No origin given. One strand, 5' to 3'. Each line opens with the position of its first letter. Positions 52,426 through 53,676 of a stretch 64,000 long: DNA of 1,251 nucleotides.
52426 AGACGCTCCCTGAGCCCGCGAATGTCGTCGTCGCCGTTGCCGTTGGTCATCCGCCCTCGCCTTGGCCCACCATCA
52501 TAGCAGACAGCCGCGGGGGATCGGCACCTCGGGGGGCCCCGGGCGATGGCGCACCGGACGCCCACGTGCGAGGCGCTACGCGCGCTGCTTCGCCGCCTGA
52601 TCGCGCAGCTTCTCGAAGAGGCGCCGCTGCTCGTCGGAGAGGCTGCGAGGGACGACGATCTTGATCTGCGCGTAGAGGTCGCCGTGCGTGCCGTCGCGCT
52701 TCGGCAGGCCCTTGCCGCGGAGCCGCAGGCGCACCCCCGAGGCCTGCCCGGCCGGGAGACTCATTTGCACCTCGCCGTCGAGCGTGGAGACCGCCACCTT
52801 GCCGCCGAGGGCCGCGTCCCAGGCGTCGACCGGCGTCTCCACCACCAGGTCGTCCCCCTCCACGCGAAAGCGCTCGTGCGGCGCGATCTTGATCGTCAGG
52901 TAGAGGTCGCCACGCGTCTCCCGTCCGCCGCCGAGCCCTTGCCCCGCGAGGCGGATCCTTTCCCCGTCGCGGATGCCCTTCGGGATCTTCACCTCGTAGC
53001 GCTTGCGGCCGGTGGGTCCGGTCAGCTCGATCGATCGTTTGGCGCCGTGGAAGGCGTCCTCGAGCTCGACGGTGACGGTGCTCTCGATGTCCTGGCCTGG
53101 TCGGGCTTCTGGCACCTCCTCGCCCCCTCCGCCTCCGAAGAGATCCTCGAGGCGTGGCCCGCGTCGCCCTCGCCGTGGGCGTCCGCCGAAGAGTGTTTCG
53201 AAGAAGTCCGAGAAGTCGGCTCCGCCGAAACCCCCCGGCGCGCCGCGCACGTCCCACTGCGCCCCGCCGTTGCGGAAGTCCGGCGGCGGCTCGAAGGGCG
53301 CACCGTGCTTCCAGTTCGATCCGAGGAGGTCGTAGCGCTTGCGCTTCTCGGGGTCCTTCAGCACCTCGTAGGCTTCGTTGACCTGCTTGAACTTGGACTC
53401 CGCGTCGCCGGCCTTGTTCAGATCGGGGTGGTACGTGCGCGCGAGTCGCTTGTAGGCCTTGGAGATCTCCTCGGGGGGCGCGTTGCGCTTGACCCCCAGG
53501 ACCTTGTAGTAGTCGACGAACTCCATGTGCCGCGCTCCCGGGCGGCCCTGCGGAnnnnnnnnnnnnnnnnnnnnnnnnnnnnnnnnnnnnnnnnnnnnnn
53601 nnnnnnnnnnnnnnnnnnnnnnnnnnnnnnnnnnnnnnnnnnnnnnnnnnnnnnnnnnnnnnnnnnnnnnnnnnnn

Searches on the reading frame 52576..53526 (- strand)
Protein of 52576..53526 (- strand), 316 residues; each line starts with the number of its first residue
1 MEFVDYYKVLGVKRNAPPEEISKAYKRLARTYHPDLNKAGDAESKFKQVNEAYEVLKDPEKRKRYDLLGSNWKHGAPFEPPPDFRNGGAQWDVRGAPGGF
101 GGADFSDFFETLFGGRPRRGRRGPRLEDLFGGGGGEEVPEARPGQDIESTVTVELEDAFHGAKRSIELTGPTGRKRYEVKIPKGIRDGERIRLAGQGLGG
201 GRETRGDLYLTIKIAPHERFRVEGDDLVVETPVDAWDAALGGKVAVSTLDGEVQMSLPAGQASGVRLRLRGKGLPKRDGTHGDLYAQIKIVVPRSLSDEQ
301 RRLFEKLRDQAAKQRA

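Call 66: search_protein_families(library=pfam, proteins=[window:52576-53526:-], max_evalue=0.00001)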
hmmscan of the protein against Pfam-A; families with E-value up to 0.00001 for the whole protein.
window:52576-53526:- (316 aa): 2 families
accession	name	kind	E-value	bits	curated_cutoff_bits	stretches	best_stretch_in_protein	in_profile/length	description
PF01556.23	DnaJ_C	-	3.5e-43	147.7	26.6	1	147-293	1-152/152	DnaJ C terminal domain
PF00226.36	DnaJ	-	1.8e-25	89.3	27.8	1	5-66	1-63/63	DnaJ domain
